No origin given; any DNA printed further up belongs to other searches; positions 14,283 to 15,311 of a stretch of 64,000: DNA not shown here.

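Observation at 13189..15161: Inositol-lipid biosynthesis pair (myo-inositol-1-phosphate synthase + CDP-alcohol phosphatidyltransferase) in an rRNA-methylase/tmk operon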

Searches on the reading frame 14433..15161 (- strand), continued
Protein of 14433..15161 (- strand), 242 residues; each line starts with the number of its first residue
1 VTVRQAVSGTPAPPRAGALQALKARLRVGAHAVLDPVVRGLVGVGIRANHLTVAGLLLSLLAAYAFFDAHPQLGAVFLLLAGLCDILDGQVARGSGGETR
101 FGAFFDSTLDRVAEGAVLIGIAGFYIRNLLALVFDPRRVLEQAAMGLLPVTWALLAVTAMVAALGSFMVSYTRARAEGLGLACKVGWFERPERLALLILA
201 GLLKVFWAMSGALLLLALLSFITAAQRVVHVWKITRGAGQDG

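Call 17: search_protein_families(library=ncbifam, proteins=[L024:7998-8615:+], max_evalue=0.01)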
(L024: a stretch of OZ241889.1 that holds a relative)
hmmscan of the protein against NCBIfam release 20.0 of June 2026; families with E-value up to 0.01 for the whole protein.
L024:7998-8615:+ (205 aa): 12 families
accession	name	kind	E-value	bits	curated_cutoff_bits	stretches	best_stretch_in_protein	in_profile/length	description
NF052561.1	PIPSynBT1523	equivalog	4.6e-49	167.2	350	1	5-161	4-170/232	hypothetical protein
NF040950.1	archin_ph_syn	equivalog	3.5e-45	154.2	180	1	6-191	4-190/191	archaetidylinositol phosphate synthase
NF045883.1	PIPSynth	equivalog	4.2e-41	140.8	170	1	9-190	6-194/197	phosphatidylinositol phosphate synthase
NF041135.1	IPPtranDIPPsyn_Thcocales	equivalog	1.6e-12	47.2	580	1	27-184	251-412/419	bifunctional L-myo-inositol-1-phosphate cytidylyltransferase/CDP-L-myo-inositol myo-inositolphosphotransferase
TIGR00560.1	pgsA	equivalog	4.7e-07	30.5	109.1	1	42-138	24-115/183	CDP-diacylglycerol--glycerol-3-phosphate 3-phosphatidyltransferase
NF038087.1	arch_ser_synth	exception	8.8e-07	28.8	240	1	28-93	7-74/216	archaetidylserine synthase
NF053678.1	ClpnSynClsA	equivalog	2.9e-06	27.6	240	1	49-92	28-71/180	cardiolipin synthase ClsA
NF008090.0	PRK10832.1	equivalog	1.1e-05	25.6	304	1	28-91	6-72/182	CDP-diacylglycerol--glycerol-3-phosphate 3-phosphatidyltransferase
TIGR04217.1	archae_ser_T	exception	1.8e-05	24.6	200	1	28-93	10-74/221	archaetidylserine synthase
TIGR00473.1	pssA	equivalog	2.5e-05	24.4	107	1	45-92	14-61/153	CDP-diacylglycerol--serine O-phosphatidyltransferase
NF038086.1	anchor_synt_A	exception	0.00087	19.1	200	1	29-91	11-71/222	protein sorting system archaetidylserine synthase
NF041247.1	UsfY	equivalog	0.0088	16.8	100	0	32-66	29-63/95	protein UsfY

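Call 31: search_protein_representatives(protein=window:14433-15161:-)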
Query: 242 residues. Proteins with E-value up to 0.001 (for the whole library): 5676; up to 1e-10: 2143; up to 1e-30: 36. The best 150 are listed.
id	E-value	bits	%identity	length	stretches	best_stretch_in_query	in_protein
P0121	7.9e-74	264.8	60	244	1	16-237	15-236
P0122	2.5e-72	259.9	59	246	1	22-241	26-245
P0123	1.4e-57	211.6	62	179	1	66-242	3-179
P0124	1.8e-52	194.9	52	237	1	10-241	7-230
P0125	1.6e-51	191.8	56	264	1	8-212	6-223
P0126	7.3e-45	170.0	50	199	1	50-238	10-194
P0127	7.3e-44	166.7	69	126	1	118-241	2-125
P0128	1.2e-43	166.0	53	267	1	9-180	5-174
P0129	3.9e-39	151.3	48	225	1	32-238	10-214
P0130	2.2e-38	148.8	48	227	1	31-235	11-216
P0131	9.6e-38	146.7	39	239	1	17-232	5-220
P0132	1.7e-37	145.9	57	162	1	18-144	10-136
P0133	7.6e-37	143.8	53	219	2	2-125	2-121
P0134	1.2e-36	143.2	49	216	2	31-133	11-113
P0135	4.5e-36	141.2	43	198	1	34-235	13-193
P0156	9.1e-31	123.9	51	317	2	34-125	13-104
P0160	2.4e-30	122.5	41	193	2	30-124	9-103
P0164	1.2e-29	120.3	44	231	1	31-237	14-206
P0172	3.0e-29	118.9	39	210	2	26-126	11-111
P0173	3.8e-29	118.6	40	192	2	31-126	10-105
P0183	2.6e-28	115.8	42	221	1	25-234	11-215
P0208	3.5e-27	112.1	45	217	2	25-125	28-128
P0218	9.9e-27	110.7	47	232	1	24-237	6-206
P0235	3.3e-26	108.9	45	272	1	25-237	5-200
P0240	4.3e-26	108.6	42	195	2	158-235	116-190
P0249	1.4e-25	106.9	46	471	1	26-239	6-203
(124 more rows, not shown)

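Call 34: search_protein_families(library=ncbifam, proteins=[P0156, P0235, P0208, P0218, P0164, P0183, P0160, P0173, P0240, P0172], max_evalue=1e-20)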
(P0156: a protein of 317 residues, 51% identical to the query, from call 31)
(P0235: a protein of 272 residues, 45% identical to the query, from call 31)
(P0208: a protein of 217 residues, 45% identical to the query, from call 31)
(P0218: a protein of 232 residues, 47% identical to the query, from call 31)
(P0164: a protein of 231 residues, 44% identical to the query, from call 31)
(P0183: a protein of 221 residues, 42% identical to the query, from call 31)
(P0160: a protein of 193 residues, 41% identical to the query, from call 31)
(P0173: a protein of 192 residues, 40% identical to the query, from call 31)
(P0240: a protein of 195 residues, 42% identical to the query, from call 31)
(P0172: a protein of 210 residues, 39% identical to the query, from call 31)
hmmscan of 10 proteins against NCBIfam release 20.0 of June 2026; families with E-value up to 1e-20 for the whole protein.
P0156 (317 aa): 3 families
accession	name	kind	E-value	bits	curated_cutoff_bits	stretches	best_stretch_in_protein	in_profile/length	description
NF040950.1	archin_ph_syn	equivalog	7.4e-50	169.5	180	1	3-185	2-187/191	archaetidylinositol phosphate synthase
NF045883.1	PIPSynth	equivalog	1.1e-39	136.2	170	1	5-188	3-195/197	phosphatidylinositol phosphate synthase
NF052561.1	PIPSynBT1523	equivalog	3e-36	125.3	350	1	14-160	14-170/232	hypothetical protein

P0235 (272 aa): 3 families
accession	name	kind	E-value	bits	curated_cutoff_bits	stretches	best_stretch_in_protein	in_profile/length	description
NF052561.1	PIPSynBT1523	equivalog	1.7e-46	158.8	350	1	6-167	5-172/232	hypothetical protein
NF040950.1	archin_ph_syn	equivalog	5.9e-46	156.7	180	1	5-197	3-191/191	archaetidylinositol phosphate synthase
NF045883.1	PIPSynth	equivalog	2.5e-41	141.5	170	1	10-196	3-195/197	phosphatidylinositol phosphate synthase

P0208 (217 aa): 3 families
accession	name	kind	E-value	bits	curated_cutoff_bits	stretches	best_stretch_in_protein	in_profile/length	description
NF040950.1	archin_ph_syn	equivalog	2e-46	158.3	180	1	33-214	8-191/191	archaetidylinositol phosphate synthase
NF045883.1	PIPSynth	equivalog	1.3e-40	139.2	170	1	34-213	8-195/197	phosphatidylinositol phosphate synthase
NF052561.1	PIPSynBT1523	equivalog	4.4e-39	134.6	350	1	32-193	8-181/232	hypothetical protein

P0218 (232 aa): 3 families
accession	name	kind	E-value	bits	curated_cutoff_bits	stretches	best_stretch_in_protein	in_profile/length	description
NF045883.1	PIPSynth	equivalog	3.1e-45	154.3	170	1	8-203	3-195/197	phosphatidylinositol phosphate synthase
NF040950.1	archin_ph_syn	equivalog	2.5e-41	141.6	180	1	7-202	3-189/191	archaetidylinositol phosphate synthase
NF052561.1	PIPSynBT1523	equivalog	8.1e-37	127.1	350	1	14-173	11-175/232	hypothetical protein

P0164 (231 aa): 3 families
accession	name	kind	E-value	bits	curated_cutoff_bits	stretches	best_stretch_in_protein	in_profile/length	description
NF052561.1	PIPSynBT1523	equivalog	2.5e-45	155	350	1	9-202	5-222/232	hypothetical protein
NF040950.1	archin_ph_syn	equivalog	1.6e-44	152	180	1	10-203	5-190/191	archaetidylinositol phosphate synthase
NF045883.1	PIPSynth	equivalog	2.5e-37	128.5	170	1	13-202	7-194/197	phosphatidylinositol phosphate synthase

P0183 (221 aa): 3 families
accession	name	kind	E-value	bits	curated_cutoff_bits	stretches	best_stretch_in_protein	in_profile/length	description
NF040950.1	archin_ph_syn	equivalog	5e-48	163.5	180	1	14-108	6-101/191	archaetidylinositol phosphate synthase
NF045883.1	PIPSynth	equivalog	2.6e-42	144.8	170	1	14-113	5-105/197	phosphatidylinositol phosphate synthase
NF052561.1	PIPSynBT1523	equivalog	6.1e-31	107.9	350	0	16-109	9-112/232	hypothetical protein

P0160 (193 aa): 3 families
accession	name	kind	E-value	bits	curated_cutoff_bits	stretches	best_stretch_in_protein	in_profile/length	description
NF040950.1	archin_ph_syn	equivalog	1.4e-52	178.4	180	1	2-188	1-190/191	archaetidylinositol phosphate synthase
NF045883.1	PIPSynth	equivalog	2.7e-47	161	170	1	6-188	4-195/197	phosphatidylinositol phosphate synthase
NF052561.1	PIPSynBT1523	equivalog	2.9e-29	102.4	350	1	11-165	11-175/232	hypothetical protein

P0173 (192 aa): 3 families
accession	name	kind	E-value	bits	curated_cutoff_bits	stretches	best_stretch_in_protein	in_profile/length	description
NF040950.1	archin_ph_syn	equivalog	1.7e-41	142.2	180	1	7-188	6-189/191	archaetidylinositol phosphate synthase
NF045883.1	PIPSynth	equivalog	1.2e-39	136.1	170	1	8-189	6-195/197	phosphatidylinositol phosphate synthase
NF052561.1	PIPSynBT1523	equivalog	2.9e-33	115.5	350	1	9-179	9-191/232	hypothetical protein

P0240 (195 aa): 3 families
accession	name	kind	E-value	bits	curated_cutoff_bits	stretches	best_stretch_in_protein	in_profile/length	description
NF040950.1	archin_ph_syn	equivalog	4.6e-48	163.6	180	1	6-189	2-190/191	archaetidylinositol phosphate synthase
NF045883.1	PIPSynth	equivalog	5.5e-39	133.9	170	1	9-189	4-195/197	phosphatidylinositol phosphate synthase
NF052561.1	PIPSynBT1523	equivalog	2.4e-31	109.2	350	1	11-165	8-175/232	hypothetical protein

P0172 (210 aa): 3 families
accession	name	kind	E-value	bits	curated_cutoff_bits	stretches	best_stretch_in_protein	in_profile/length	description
NF040950.1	archin_ph_syn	equivalog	1.5e-48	165.2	180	1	10-195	3-188/191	archaetidylinositol phosphate synthase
NF045883.1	PIPSynth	equivalog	1.6e-46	158.4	170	1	12-193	4-191/197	phosphatidylinositol phosphate synthase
NF052561.1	PIPSynBT1523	equivalog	3.7e-35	121.7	350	1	9-177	3-181/232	hypothetical protein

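Call 40: find_encoding_contigs(protein=P0160, flank=6000, max_places=3)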
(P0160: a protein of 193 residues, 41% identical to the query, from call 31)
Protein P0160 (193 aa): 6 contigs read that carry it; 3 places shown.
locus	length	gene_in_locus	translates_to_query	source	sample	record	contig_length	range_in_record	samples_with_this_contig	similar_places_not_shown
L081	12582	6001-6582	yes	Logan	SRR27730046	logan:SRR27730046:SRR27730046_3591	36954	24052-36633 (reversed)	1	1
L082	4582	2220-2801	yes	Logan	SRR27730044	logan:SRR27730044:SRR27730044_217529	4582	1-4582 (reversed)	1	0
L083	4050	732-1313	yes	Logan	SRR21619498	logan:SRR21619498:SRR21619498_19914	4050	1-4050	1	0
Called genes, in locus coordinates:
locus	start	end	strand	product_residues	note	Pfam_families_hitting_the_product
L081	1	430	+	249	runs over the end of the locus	?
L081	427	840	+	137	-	PF02367:TsaE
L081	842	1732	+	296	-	PF01040:UbiA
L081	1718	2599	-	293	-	PF01791:DeoC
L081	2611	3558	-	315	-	PF00294:PfkB, PF01256:Carb_kinase (weak), PF08543:Phos_pyr_kin (weak)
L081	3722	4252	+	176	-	PF12844:HTH_19, PF13413:HTH_25 (weak), PF13443:HTH_26 (weak), PF13560:HTH_31, PF01381:HTH_3, PF11699:CENP-C_C (weak), PF07883:Cupin_2, PF02311:AraC_binding (weak)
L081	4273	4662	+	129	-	PF02675:AdoMet_dc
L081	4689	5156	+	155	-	PF01862:PvlArgDC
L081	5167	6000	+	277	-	PF17284:Spermine_synt_N, PF01564:Spermine_synth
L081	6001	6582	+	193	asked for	PF01066:CDP-OH_P_transf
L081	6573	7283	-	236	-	PF01553:Acyltransferase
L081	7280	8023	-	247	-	PF01790:LGT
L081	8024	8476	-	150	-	PF01252:Peptidase_A8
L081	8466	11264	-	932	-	PF00133:tRNA-synt_1, PF09334:tRNA-synt_1g, PF13603:tRNA-synt_1_2 (weak), PF01406:tRNA-synt_1e (weak), PF01921:tRNA-synt_1f, PF09334:tRNA-synt_1g (weak), PF08264:Anticodon_1, PF06827:zf-FPG_IleRS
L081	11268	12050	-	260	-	PF01261:AP_endonuc_2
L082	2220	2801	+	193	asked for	PF01066:CDP-OH_P_transf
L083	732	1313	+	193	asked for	PF01066:CDP-OH_P_transf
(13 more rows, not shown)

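Call 41: find_encoding_contigs(protein=P0249, flank=6000, max_places=3)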
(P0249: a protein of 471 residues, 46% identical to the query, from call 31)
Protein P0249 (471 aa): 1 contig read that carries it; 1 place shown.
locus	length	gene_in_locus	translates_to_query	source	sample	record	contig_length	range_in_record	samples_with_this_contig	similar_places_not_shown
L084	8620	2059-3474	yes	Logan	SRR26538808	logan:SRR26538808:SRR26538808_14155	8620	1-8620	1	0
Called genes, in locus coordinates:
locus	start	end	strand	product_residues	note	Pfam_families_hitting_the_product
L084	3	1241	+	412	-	?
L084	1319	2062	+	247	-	PF00590:TP_methylase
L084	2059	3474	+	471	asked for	PF01066:CDP-OH_P_transf, PF02223:Thymidylate_kin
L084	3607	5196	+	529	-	PF00595:PDZ (weak), PF13180:PDZ_2, PF17820:PDZ_6, PF03572:Peptidase_S41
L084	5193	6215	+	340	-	PF01207:Dus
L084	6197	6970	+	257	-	PF00731:AIRC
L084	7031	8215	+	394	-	PF01969:Ni_insertion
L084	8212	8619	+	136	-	?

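Call 53: find_homologous_proteins(query=L079:8657-9676:+, max_evalue=1e-20)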
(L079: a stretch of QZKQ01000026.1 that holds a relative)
Query L079:8657-9676:+ (340 aa): 8000 proteins with E <= 1e-20 among 8000 candidates; the best 120 are listed.
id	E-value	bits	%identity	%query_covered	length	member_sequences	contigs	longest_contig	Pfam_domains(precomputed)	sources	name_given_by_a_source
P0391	1.2e-228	776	100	100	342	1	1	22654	PF01658.23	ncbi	ncbi:MAG: inositol-3-phosphate synthase, partial [Candidatus Zixiibacteriota bacterium]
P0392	3.2e-189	646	82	100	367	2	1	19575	PF01658.23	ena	-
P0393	4.2e-188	642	81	100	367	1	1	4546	PF01658.23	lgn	-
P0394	5.8e-188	642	82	100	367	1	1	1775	PF01658.23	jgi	jgi:myo-inositol-1-phosphate synthase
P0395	1.3e-184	631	79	100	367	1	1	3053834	PF01658.23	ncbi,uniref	ncbi:inositol-3-phosphate synthase [Methanolobus sp. ZRKC5]|uniref:inositol-3-phosphate synthase n=1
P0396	1.1e-182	625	78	100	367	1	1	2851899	PF01658.23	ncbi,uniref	ncbi:inositol-3-phosphate synthase [Methanolobus sp. WCC4]|uniref:inositol-3-phosphate synthase n=1 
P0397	1.1e-182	625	78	100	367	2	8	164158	PF01658.23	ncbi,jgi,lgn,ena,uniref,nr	ncbi:inositol-3-phosphate synthase [Methanolobus sp.]|jgi:myo-inositol-1-phosphate synthase|uniref:i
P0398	1.7e-182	624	79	100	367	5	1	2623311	PF01658.23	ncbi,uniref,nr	ncbi:inositol-3-phosphate synthase [Methanolobus mangrovi]|uniref:Inositol-3-phosphate synthase n=1 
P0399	2.0e-182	624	78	100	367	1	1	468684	PF01658.23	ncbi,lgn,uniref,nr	ncbi:inositol-3-phosphate synthase [Methanolobus profundi]|uniref:Myo-inositol-1-phosphate synthase 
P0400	3.0e-182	623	78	100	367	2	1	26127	PF01658.23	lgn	-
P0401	3.0e-182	623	80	100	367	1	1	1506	PF01658.23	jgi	jgi:myo-inositol-1-phosphate synthase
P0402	1.5e-181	621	79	100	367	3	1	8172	PF01658.23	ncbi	-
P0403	2.1e-181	620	79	100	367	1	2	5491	PF01658.23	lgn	-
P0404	2.8e-181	620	78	100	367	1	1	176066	PF01658.23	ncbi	ncbi:MAG: inositol-3-phosphate synthase [Methanolobus sp.]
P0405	2.9e-181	620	79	100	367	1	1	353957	PF01658.23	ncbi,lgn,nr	ncbi:MAG: inositol-3-phosphate synthase [Methanolobus sp.]|nr:inositol-3-phosphate synthase [Methano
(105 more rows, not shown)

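Call 54: predict_structure(alignment_id=A1)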
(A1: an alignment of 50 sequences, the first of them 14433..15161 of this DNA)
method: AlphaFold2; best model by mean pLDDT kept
length: 242 residues; sequences in the alignment: 50
mean_pLDDT: 89.3   pTM: 0.82
mean pLDDT of the five models: 89.3, 89.2, 88.8, 86.6, 86.2
residues with pLDDT >= 90: 176; 70-90: 44; 50-70: 8; < 50: 14
segments of 3 or more residues with pLDDT < 50: 1-13
pLDDT, mean of each block of 10 residues (from residue 1): 39 60 84 91 94 97 98 98 94 85 89 97 97 94 94 98 97 91 87 97 96 98 95 78 51
secondary structure, 60 per line:
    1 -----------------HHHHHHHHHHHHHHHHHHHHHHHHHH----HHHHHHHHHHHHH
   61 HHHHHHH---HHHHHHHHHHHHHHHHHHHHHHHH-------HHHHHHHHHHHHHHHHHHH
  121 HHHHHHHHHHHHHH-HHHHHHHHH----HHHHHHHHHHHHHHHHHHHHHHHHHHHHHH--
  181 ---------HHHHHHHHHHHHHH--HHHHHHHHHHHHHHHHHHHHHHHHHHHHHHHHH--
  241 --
elements in order: H18-43 H48-67 H71-94 H102-134 H136-144 H149-178 H190-203 H206-238
